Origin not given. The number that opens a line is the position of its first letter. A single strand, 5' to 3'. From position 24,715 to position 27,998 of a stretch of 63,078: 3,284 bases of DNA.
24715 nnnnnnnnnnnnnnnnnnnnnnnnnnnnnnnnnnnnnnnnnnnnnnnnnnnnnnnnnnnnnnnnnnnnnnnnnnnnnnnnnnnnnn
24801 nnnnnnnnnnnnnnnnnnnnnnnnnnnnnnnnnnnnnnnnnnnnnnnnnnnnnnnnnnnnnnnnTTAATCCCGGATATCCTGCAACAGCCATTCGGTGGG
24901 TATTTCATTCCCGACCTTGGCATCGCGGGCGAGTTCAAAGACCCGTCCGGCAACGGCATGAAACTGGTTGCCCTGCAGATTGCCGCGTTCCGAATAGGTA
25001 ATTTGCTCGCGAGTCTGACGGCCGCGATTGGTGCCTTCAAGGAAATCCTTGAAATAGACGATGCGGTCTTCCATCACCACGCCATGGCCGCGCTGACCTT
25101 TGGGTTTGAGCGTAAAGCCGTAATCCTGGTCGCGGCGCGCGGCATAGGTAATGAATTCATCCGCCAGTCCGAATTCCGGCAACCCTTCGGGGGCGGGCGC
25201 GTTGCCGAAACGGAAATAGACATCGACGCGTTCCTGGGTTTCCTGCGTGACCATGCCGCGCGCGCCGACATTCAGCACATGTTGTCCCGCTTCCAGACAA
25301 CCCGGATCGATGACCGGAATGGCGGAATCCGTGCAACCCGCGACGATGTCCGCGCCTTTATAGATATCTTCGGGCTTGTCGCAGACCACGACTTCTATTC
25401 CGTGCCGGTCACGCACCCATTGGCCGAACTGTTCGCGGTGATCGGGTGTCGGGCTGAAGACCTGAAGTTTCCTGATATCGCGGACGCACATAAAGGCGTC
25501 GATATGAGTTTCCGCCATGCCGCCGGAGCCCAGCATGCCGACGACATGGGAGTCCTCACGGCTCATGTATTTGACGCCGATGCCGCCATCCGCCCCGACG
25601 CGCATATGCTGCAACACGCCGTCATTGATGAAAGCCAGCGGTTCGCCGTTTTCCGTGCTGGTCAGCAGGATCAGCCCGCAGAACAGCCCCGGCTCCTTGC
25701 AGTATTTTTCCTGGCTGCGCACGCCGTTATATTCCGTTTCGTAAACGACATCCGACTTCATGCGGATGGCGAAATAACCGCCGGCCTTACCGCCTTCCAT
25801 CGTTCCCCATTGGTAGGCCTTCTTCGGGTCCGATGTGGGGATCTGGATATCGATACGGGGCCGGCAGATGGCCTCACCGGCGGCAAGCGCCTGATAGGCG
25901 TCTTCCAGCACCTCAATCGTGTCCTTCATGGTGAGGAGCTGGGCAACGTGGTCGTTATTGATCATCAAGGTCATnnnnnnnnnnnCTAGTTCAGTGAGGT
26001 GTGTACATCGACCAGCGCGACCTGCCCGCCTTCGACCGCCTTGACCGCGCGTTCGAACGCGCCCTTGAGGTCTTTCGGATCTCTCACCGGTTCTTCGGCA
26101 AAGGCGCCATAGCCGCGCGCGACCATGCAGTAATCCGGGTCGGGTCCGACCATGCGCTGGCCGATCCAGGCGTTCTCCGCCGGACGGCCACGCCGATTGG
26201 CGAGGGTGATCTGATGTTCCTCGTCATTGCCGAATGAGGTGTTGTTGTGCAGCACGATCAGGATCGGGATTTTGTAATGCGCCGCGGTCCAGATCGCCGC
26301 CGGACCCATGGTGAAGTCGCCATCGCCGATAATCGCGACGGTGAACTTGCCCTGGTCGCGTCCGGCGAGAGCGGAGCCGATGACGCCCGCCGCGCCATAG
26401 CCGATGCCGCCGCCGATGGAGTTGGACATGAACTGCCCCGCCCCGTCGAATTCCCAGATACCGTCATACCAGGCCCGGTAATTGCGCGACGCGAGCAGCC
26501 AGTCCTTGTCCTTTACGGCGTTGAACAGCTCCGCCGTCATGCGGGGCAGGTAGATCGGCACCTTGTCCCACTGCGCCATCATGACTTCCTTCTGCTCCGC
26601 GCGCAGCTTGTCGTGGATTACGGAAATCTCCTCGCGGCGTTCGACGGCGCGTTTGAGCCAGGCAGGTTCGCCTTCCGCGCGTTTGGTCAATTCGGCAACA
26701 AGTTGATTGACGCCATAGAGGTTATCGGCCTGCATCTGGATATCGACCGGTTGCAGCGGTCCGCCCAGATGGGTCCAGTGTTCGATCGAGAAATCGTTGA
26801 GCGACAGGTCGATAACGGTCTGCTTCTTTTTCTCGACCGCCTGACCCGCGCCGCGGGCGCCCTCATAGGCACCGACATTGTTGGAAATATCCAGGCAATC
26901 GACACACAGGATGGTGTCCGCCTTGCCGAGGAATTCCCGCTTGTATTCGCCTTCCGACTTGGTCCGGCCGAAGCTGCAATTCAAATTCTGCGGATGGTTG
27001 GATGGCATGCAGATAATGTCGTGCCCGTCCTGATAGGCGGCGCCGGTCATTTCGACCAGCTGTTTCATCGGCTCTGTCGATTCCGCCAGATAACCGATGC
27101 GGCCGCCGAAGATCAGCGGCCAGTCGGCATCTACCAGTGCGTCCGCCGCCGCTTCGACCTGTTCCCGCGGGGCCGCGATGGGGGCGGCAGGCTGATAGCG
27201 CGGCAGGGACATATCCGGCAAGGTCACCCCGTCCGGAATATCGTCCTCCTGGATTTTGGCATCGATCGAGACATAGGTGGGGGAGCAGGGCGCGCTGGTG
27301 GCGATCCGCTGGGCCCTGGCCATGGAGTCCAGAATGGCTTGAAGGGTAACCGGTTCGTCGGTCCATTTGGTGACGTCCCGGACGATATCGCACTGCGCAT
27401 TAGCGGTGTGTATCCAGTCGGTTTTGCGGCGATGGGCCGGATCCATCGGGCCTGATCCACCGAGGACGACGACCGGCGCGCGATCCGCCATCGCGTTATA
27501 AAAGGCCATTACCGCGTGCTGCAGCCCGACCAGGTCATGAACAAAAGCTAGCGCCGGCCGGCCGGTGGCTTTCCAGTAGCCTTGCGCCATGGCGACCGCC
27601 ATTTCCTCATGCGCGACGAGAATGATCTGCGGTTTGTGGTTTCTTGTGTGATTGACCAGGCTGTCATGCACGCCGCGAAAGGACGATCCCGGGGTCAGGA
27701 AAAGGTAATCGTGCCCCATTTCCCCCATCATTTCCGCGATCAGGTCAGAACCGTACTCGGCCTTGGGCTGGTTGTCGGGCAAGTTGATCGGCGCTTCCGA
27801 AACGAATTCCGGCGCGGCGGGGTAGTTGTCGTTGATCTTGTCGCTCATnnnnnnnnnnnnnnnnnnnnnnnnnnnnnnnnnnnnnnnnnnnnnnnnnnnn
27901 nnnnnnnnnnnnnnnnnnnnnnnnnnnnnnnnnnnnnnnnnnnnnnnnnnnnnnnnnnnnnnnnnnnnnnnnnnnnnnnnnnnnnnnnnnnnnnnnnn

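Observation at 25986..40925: Six ThDP-dependent enzymes in 15 kb (seven in the window), five from one divergent subfamily in two tandem pairs plus a singleton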

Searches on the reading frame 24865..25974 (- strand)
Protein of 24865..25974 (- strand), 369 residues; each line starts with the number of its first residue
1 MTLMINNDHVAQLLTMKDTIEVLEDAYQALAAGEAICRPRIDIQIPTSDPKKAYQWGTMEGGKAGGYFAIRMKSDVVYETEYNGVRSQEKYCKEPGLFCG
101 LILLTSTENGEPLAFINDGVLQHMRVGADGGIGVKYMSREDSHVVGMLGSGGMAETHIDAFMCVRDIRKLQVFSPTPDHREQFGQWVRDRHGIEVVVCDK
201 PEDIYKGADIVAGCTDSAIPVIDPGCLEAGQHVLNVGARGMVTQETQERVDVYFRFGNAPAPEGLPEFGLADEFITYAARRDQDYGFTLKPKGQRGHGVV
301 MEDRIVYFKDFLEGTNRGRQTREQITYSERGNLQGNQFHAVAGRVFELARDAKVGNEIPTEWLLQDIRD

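Call 21: search_protein_families(library=ncbifam, max_evalue=0.001, proteins=[window:24865-25974:-])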
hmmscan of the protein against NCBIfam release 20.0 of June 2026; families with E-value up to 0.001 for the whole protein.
window:24865-25974:- (369 aa): 13 families
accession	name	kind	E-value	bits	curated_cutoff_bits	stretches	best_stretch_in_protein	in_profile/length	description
NF006379.0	PRK08618.1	equivalog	1.9e-31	109.6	417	1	3-245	2-230/326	ornithine cyclodeaminase family protein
TIGR02371.1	ala_DH_arch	equivalog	3.6e-28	98.6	409.15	1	2-247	2-232/325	alanine dehydrogenase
NF006141.0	PRK08291.1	equivalog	2.8e-26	92.3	408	1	10-246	12-236/330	cyclodeaminase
TIGR02992.1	ectoine_eutC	equivalog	2.2e-24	86.1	471.65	1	13-239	12-226/326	ectoine utilization protein EutC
NF004793.0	PRK06141.1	equivalog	1.5e-23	83.2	322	1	4-247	3-229/314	bifunctional Delta(1)-pyrroline-2-carboxylate/Delta(1)-piperideine-2-carboxylate reductase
NF004848.0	PRK06199.1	subfamily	3.4e-19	69.2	362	1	102-218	115-234/379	tyramine oxidase subunit B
NF005011.0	PRK06407.1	subfamily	2.8e-18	66.2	337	1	102-248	79-224/302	ornithine cyclodeaminase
NF045643.1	ImmsucRedBhcD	equivalog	9.1e-18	64.6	500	1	102-248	87-231/321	iminosuccinate reductase BhcD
TIGR03944.1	dehyd_SbnB_fam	equivalog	2.5e-17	62.9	326.9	1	101-242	90-234/327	2,3-diaminopropionate biosynthesis protein SbnB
NF005296.0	PRK06823.1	equivalog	4.7e-15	55.4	438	1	14-247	13-232/315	ornithine cyclodeaminase family protein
NF005762.1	PRK07589.1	equivalog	2.2e-13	49.9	350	1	103-238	89-225/334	ornithine cyclodeaminase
NF005603.0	PRK07340.1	equivalog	2.5e-09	36.8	266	1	9-238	11-220/307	delta(1)-pyrroline-2-carboxylate reductase family protein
NF045512.1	PyrPipCarbRedLhpI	equivalog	1.5e-05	24.3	400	1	100-238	81-215/298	bifunctional Delta(1)-pyrroline-2-carboxylate/Delta(1)-piperideine-2-carboxylate reductase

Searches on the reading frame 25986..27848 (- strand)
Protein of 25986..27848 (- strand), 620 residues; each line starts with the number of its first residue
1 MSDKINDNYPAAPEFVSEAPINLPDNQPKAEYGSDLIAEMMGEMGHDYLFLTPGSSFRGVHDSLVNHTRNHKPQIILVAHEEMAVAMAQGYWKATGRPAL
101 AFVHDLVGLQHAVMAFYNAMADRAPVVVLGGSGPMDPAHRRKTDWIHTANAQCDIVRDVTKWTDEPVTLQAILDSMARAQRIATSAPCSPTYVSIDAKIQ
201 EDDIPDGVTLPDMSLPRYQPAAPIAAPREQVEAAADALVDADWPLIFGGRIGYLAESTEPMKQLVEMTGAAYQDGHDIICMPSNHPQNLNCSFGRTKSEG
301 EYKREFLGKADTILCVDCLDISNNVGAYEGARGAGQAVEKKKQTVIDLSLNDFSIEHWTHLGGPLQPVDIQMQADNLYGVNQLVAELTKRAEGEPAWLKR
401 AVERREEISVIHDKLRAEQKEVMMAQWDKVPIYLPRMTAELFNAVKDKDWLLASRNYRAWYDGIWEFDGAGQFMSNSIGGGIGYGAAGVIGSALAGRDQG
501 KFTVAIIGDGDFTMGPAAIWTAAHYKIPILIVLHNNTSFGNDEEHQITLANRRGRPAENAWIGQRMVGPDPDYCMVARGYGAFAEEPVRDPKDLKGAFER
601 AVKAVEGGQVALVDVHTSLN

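Call 3: search_protein_families(library=pfam, proteins=[window:25986-27848:-])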
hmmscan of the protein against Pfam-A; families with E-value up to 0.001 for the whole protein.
window:25986-27848:- (620 aa): 3 families
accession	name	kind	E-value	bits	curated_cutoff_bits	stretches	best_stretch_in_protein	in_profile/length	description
PF02775.26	TPP_enzyme_C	-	4.8e-22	78.8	21.9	1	458-615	6-151/151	Thiamine pyrophosphate enzyme, C-terminal TPP binding domain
PF02776.23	TPP_enzyme_N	-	2.2e-21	76.3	26.8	1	33-140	3-107/119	Thiamine pyrophosphate enzyme, N-terminal TPP binding domain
PF00205.28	TPP_enzyme_M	-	0.0002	21.5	30.4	1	231-316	1-84/137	Thiamine pyrophosphate enzyme, central domain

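Call 4: search_protein_families(library=ncbifam, proteins=[window:25986-27848:-])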
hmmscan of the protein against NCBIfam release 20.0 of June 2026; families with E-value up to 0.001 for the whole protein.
window:25986-27848:- (620 aa): 48 families (the best 25 are shown)
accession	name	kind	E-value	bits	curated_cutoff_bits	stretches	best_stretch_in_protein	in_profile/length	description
NF006203.0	PRK08327.1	equivalog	3.4e-65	220.7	456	1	31-616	9-567/571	thiamine pyrophosphate-requiring protein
NF005485.1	PRK07092.1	equivalog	6.9e-36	124.1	493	2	39-268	9-222/523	benzoylformate decarboxylase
TIGR00118.1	acolac_lg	equivalog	2.3e-35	122.1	538.35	1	33-616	3-533/557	biosynthetic-type acetolactate synthase large subunit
NF006122.0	PRK08266.1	subfamily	2.3e-34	118.8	571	1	32-615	5-522/543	hypothetical protein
NF006052.0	PRK08199.1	subfamily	8.9e-33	113.4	539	2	27-267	4-230/559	thiamine pyrophosphate protein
NF004807.0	PRK06154.1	equivalog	1.3e-32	113.2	607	1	17-618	6-555/565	thiamine pyrophosphate-requiring protein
NF004919.0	PRK06276.1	equivalog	4.9e-30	104.4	866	1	33-614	3-535/582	acetolactate synthase large subunit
NF005712.0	PRK07524.1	subfamily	3.2e-29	101.8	500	1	39-616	11-528/536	5-guanidino-2-oxopentanoate decarboxylase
NF058623.1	HdaclCoAlyACT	equivalog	4.1e-28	98.3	600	2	32-289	11-259/575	2-hydroxyacyl-CoA lyase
NF005039.0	PRK06456.1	equivalog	7e-28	97.4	868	1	33-603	4-533/572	acetolactate synthase large subunit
NF004710.0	PRK06048.1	equivalog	1.5e-26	93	976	2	33-291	10-258/561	acetolactate synthase large subunit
NF006581.0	PRK09107.1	equivalog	8.7e-25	87.1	974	1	27-603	7-542/595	acetolactate synthase 3 large subunit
NF005860.0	PRK07789.1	equivalog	2.5e-24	85.6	881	2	27-288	30-282/615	acetolactate synthase large subunit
NF006187.0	PRK08322.1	equivalog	3.1e-24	85.3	509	1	33-603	4-517/548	acetolactate synthase large subunit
NF006378.0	PRK08617.1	equivalog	5.2e-24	84.5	510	1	28-268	5-231/556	acetolactate synthase AlsS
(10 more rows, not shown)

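Call 56: search_dna_similar(query=window:25986-27848:-, collection=plasmids, mode=protein, max_evalue=1e-60, max_rows=25)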
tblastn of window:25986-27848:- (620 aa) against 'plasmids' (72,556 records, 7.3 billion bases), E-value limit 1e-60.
Records with a match: 17; places in all: 18; records where one place covers at least 80% of the query: 17.
Best place of each record, by identity: <60% 17.
By first word of the organism name: Sinorhizobium 10; Cupriavidus 2; Salipiger 1; Neorhizobium 1; Agrobacterium 1; Phyllobacterium 1; Novosphingobium 1.
By predicted mobility (MOB-suite, as given by PLSDB): conjugative 10; non-mobilizable 7.
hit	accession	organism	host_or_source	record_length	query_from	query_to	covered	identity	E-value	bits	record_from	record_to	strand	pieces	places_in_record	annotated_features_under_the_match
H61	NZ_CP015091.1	Salipiger abyssi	single cell,marine seawater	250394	32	619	95%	45.6%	9e-143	465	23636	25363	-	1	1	thiamine pyrophosphate-dependent enzyme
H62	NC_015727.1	Cupriavidus necator N-1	soil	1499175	5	615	99%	36.7%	2e-92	320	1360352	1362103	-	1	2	record has no annotation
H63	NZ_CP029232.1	Sinorhizobium fredii CCBAU 45436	Glycine max,cell culture,plant root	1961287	32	617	95%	38.0%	6e-90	312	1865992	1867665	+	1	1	record has no annotation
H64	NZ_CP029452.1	Sinorhizobium fredii CCBAU 25509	Glycine soja,cell culture,plant root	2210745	32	615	94%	38.1%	8e-91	315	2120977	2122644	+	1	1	record has no annotation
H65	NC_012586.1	Sinorhizobium fredii NGR234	-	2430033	31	615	94%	37.9%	1e-90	314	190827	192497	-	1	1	record has no annotation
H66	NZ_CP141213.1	Sinorhizobium meliloti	alfalfa,Isolate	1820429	32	615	94%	38.0%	8e-91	315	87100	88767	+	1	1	none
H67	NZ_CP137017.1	Sinorhizobium fredii GR64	Phaseolus vulgaris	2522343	32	615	94%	38.0%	5e-90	312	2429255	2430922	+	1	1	record has no annotation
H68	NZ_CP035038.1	Sinorhizobium fredii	single cell,soil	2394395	32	615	94%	38.0%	7e-90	312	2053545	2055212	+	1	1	none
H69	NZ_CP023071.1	Sinorhizobium fredii CCBAU 83666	G.max,nodule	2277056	32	615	94%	38.0%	4e-89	310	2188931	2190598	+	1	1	record has no annotation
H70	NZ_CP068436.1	Cupriavidus necator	heavy metal containmented soil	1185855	5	609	98%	36.6%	1e-90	314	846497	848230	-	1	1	none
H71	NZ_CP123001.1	Neorhizobium petrolearium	single cell,petroleum contaminated soil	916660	31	615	94%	36.7%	1e-86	303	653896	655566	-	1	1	thiamine pyrophosphate-binding protein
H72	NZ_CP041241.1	Sinorhizobium mexicanum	Acaciella angustissima,cell culture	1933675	1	620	100%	33.8%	1e-97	335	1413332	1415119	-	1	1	none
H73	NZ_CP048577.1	Agrobacterium tumefaciens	-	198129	18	602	94%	35.7%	3e-82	290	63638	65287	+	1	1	thiamine pyrophosphate-binding protein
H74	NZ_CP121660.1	Sinorhizobium terangae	Desmanthus virgatus,cell culture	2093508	1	620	100%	33.5%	3e-97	333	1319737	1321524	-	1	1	none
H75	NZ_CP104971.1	Phyllobacterium zundukense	Vicia costata,cell culture,root nodule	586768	8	617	98%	33.9%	3e-101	345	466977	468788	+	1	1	thiamine pyrophosphate-binding protein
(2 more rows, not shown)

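Call 58: get_annotated_region(hit=H61, flank=8000)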
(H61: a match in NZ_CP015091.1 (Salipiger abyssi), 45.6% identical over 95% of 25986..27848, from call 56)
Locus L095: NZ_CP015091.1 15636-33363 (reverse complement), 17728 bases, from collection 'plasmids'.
description: Salipiger abyssi strain JLT2014 plasmid pPABY1, complete sequence
organism: Salipiger abyssi (NCBI taxid 1250539)
taxonomy: Bacteria; Pseudomonadota; Alphaproteobacteria; Rhodobacterales; Roseobacteraceae; Salipiger; Salipiger abyssi
host: -; source: single cell,marine seawater; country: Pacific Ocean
typing (MOB-suite, as given by PLSDB): non-mobilizable; replicon rep_cluster_583
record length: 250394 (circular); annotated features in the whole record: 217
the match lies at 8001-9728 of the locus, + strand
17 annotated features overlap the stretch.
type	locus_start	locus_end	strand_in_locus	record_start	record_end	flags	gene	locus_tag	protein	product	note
CDS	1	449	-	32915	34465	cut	-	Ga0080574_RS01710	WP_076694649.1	FAD-dependent oxidoreductase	-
CDS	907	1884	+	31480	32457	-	-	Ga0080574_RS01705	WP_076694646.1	tripartite tricarboxylate transporter substrate binding protein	-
CDS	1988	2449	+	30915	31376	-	-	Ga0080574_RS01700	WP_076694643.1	tripartite tricarboxylate transporter TctB family protein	-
CDS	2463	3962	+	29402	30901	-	-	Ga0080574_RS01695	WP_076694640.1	tripartite tricarboxylate transporter permease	-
CDS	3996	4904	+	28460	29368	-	-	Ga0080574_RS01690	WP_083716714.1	MqnA/MqnD/SBP family protein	-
CDS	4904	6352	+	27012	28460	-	-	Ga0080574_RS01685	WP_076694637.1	FAD-dependent oxidoreductase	-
CDS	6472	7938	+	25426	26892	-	-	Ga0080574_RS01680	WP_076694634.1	aldehyde dehydrogenase family protein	-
CDS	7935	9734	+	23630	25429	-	-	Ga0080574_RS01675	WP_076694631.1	thiamine pyrophosphate-dependent enzyme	-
CDS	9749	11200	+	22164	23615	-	-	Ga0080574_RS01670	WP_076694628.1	aldehyde dehydrogenase family protein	-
CDS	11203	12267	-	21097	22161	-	-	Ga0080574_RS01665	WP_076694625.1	alpha-hydroxy acid oxidase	-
CDS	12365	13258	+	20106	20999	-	-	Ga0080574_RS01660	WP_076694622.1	LysR substrate-binding domain-containing protein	-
CDS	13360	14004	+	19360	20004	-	-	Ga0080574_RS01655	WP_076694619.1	DUF4286 family protein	-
CDS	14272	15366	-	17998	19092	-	-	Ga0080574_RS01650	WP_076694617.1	DUF475 domain-containing protein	-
CDS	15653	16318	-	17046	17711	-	-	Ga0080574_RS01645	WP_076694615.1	DUF4286 family protein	-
CDS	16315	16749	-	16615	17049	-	-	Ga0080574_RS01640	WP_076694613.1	heme-binding protein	-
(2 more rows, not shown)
